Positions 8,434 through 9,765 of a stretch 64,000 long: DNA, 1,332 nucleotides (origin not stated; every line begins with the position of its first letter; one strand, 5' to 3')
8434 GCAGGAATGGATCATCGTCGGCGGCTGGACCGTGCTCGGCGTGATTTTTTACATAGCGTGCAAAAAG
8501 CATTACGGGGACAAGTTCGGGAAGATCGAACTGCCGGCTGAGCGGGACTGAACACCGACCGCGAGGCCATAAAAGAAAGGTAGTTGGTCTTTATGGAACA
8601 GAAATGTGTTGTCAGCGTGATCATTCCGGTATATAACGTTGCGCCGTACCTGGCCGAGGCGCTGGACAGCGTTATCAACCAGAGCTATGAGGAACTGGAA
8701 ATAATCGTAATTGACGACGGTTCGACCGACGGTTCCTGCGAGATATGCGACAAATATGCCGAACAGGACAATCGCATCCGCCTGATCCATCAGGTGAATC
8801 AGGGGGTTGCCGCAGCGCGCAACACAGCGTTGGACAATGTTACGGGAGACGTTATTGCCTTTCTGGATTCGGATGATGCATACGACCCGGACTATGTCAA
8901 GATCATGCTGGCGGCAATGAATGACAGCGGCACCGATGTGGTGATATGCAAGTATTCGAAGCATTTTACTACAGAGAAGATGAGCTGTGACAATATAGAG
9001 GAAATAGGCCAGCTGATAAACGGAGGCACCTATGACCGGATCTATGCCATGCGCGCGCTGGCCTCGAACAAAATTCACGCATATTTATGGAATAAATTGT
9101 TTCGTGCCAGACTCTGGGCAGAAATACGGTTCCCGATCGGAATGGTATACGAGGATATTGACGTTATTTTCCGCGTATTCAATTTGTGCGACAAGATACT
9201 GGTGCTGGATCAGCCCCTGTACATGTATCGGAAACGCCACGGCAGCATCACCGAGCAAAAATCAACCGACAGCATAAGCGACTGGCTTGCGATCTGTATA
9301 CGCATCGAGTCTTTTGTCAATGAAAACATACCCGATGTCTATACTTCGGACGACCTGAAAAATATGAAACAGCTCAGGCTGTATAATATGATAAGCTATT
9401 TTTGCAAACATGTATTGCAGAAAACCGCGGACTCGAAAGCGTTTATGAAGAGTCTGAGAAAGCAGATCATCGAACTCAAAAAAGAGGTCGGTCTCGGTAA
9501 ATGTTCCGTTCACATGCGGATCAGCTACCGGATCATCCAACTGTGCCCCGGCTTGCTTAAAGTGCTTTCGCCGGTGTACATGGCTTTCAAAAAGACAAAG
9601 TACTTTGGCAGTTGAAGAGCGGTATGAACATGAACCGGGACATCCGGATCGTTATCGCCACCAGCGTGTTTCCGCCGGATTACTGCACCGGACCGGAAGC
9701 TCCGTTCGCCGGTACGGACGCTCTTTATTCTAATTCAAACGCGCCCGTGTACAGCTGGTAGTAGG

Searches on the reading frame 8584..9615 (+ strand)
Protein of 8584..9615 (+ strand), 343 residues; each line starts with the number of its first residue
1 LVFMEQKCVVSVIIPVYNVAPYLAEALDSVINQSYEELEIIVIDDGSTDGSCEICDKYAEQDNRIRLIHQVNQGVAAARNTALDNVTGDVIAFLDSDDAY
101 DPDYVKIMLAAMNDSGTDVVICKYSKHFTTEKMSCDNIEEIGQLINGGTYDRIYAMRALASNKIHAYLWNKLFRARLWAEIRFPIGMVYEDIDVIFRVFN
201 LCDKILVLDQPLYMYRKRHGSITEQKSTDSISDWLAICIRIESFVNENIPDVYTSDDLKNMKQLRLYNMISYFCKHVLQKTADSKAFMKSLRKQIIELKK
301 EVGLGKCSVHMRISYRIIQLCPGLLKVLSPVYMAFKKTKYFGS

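Call 3: search_protein_families(library=pfam, proteins=[window:8584-9615:+], max_evalue=0.01)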
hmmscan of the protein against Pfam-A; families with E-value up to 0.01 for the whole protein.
window:8584-9615:+ (343 aa): 3 families
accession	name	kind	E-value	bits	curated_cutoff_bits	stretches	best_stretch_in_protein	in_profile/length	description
PF00535.33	Glycos_transf_2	-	5.1e-43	147.3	23.3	1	11-129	1-120/168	Glycosyl transferase family 2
PF13641.12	Glyco_tranf_2_3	-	1.9e-16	61.2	27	1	10-128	3-128/230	Glycosyltransferase like family 2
PF10111.15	Glyco_tranf_2_2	-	1.8e-11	44.5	27.3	1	11-110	1-104/276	Glycosyltransferase like family 2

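Call 4: search_protein_families(library=ncbifam, proteins=[window:8584-9615:+], max_evalue=0.01)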
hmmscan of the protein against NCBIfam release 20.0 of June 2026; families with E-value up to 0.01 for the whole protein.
window:8584-9615:+ (343 aa): 30 families (the best 25 are shown)
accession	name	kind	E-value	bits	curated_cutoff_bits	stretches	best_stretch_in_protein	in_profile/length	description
NF007482.0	PRK10073.1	equivalog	2.6e-38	131.9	423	1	4-230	2-230/334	glycosyltransferase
NF047683.1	TeichurnBiosyTuaG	equivalog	1.9e-28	99.8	400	1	4-124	2-123/252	teichuronic acid biosynthesis protein TuaG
NF041875.1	EPS_EpsD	equivalog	5.7e-22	78.5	370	1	10-123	1-115/325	exopolysaccharide biosynthesis glycosyltransferase EpsD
NF050050.1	ProtGlycPglI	equivalog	1.4e-21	77.2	500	1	9-294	3-277/306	GalNAc(5)-diNAcBac-PP-undecaprenol beta-1,3-glucosyltransferase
TIGR03937.1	PgaC_IcaA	equivalog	2.7e-21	76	422.3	1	5-115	42-153/407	poly-beta-1,6-N-acetyl-D-glucosamine synthase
NF053739.1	GlytfEpsEBac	equivalog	2.5e-20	72.6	450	1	10-99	3-94/265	glycosyltransferase EpsE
NF041394.1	GtaseAglG_Halo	equivalog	1.5e-17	63.8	440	1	10-124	3-119/304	glucosyl-dolichyl phosphate glucuronosyltransferase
TIGR03965.1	mycofact_glyco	equivalog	2.3e-17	63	280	1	9-120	75-187/467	mycofactocin biosynthesis glycosyltransferase MftF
NF038302.1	EPS_HpsE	equivalog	3.1e-16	59.2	300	1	10-108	3-107/307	hormogonium polysaccharide biosynthesis glycosyltransferase HpsE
NF007453.0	PRK10018.1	equivalog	8.5e-15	55.1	382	1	4-177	2-172/280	colanic acid biosynthesis glycosyltransferase WcaA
TIGR04017.1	WcaA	equivalog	1.8e-14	54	495.75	1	5-177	2-171/279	colanic acid biosynthesis glycosyltransferase WcaA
NF038299.1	EPS_HpsN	equivalog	1.3e-13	50.6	425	1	9-112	2-106/317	hormogonium polysaccharide biosynthesis glycosyltransferase HpsN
TIGR04242.1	nodulat_NodC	equivalog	1.4e-13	50.6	550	1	7-119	47-163/395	chitooligosaccharide synthase NodC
TIGR03111.1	glyc2_xrt_Gpos1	hypoth_equivalog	4.6e-13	48.7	363.95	1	7-114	48-158/439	TIGR03111 family XrtG-associated glycosyltransferase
TIGR04283.1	glyco_like_mftF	equivalog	1.2e-12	47.9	182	1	10-133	1-116/221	TIGR04283 family arsenosugar biosynthesis glycosyltransferase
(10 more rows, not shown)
